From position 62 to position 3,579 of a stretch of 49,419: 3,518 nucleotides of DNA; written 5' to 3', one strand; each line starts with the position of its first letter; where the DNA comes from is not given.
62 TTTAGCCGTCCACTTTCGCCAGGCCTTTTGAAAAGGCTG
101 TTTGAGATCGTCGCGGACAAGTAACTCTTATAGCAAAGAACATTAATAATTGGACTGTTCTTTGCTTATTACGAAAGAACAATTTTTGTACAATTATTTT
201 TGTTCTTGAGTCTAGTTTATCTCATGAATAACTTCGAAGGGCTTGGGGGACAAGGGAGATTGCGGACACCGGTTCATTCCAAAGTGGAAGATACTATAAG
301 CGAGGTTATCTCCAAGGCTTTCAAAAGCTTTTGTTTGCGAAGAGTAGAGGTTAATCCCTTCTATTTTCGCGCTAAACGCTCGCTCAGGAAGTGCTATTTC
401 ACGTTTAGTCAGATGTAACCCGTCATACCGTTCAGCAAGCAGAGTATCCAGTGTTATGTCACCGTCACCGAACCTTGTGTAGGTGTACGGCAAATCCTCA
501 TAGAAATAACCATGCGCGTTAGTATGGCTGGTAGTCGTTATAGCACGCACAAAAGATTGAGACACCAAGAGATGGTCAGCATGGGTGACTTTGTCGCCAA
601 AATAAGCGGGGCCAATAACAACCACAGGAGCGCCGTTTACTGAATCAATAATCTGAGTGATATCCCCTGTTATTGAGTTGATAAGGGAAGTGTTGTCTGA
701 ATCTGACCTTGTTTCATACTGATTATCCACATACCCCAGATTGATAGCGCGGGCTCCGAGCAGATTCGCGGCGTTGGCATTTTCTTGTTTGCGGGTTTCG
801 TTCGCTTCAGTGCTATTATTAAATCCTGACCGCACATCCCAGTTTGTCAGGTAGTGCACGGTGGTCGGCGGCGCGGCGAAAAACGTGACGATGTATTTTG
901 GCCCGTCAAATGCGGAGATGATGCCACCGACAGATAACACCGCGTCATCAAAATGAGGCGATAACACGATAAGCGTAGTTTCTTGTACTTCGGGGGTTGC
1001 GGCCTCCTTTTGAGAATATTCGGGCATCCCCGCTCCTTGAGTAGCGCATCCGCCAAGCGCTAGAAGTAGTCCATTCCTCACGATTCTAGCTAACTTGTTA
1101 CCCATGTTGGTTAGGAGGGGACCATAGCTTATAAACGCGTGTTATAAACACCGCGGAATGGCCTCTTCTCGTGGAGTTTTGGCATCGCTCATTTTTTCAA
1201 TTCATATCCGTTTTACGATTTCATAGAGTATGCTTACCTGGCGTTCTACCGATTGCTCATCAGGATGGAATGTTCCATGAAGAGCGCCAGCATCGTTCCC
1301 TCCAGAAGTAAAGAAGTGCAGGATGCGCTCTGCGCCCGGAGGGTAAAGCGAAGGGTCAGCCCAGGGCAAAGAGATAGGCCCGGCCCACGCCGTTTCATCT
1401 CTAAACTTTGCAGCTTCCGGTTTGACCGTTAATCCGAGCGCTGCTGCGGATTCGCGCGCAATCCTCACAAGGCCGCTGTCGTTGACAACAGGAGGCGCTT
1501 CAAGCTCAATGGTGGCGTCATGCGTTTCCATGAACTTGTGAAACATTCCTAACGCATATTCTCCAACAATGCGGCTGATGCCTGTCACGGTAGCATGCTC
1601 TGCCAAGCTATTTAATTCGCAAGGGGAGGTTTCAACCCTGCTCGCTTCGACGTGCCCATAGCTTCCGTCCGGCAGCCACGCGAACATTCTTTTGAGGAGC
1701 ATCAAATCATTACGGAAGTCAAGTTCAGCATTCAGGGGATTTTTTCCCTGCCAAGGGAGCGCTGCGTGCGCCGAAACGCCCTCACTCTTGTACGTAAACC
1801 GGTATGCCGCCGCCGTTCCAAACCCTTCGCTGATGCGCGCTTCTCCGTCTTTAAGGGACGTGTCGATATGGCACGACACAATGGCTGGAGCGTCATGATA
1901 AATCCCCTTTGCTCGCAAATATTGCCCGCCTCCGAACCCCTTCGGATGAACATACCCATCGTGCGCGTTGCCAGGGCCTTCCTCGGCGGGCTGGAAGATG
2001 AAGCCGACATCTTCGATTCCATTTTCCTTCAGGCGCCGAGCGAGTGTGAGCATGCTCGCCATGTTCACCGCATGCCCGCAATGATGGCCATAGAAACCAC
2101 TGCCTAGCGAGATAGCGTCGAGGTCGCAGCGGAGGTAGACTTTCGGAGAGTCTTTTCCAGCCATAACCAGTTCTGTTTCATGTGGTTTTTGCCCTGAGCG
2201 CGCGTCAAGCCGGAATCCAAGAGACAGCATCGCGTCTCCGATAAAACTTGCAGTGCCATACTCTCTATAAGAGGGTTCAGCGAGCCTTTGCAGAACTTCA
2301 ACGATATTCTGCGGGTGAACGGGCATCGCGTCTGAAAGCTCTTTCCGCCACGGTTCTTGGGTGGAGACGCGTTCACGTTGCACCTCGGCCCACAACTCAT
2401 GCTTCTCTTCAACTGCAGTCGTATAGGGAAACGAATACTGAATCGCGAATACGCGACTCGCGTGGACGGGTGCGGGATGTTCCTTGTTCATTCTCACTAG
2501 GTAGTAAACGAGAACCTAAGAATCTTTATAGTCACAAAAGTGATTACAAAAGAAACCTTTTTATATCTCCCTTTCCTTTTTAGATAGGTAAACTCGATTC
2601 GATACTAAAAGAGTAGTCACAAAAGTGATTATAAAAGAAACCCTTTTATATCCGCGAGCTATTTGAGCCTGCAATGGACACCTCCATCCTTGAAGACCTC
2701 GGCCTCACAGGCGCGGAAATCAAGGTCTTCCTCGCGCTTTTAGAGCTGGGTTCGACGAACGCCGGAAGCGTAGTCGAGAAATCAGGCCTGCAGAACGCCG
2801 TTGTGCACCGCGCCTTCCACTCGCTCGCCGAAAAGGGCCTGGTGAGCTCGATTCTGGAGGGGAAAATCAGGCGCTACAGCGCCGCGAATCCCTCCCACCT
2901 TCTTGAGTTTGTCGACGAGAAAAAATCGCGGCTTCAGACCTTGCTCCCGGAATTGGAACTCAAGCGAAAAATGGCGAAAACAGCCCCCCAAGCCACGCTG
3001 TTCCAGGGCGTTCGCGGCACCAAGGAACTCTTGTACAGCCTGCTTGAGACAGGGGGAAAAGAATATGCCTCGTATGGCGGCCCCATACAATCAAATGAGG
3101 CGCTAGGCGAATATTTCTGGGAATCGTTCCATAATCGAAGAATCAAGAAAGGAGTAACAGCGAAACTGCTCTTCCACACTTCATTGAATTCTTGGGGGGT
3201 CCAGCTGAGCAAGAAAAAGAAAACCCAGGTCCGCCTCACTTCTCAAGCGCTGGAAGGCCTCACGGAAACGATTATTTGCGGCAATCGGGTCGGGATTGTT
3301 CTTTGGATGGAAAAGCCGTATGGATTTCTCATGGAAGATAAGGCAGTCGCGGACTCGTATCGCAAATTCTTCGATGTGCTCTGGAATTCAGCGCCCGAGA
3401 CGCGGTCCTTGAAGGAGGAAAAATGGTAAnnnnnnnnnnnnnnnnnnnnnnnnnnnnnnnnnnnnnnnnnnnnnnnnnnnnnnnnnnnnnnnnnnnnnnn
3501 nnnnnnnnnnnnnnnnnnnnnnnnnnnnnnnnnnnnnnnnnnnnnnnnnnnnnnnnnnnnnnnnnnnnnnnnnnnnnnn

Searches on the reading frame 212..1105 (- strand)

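Call 55: search_protein_families(library=pfam, proteins=[window:212-1105:-], max_evalue=0.00001)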
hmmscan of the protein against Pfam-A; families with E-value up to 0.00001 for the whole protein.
window:212-1105:- (297 aa): 1 family
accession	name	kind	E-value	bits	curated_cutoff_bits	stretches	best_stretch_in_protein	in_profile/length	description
PF02585.22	PIG-L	-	1.8e-10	41.9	28.2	1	47-188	2-128/129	GlcNAc-PI de-N-acetylase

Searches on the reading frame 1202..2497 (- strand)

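Call 55: search_protein_families(library=pfam, proteins=[window:1202-2497:-], max_evalue=0.00001)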
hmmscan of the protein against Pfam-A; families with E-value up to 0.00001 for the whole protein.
window:1202-2497:- (431 aa): 1 family
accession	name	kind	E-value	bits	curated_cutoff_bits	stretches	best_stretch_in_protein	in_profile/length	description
PF01546.33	Peptidase_M20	-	4.1e-12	46.9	24.6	1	135-362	28-152/206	Peptidase family M20/M25/M40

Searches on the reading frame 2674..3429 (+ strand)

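Call 55: search_protein_families(library=pfam, proteins=[window:2674-3429:+], max_evalue=0.00001)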
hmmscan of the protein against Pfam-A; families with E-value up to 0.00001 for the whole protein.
window:2674-3429:+ (251 aa): 1 family
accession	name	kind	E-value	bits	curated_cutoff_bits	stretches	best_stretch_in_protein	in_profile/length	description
PF01978.25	TrmB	-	1.2e-12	47.9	25.6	1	6-73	1-67/68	Sugar-specific transcriptional regulator TrmB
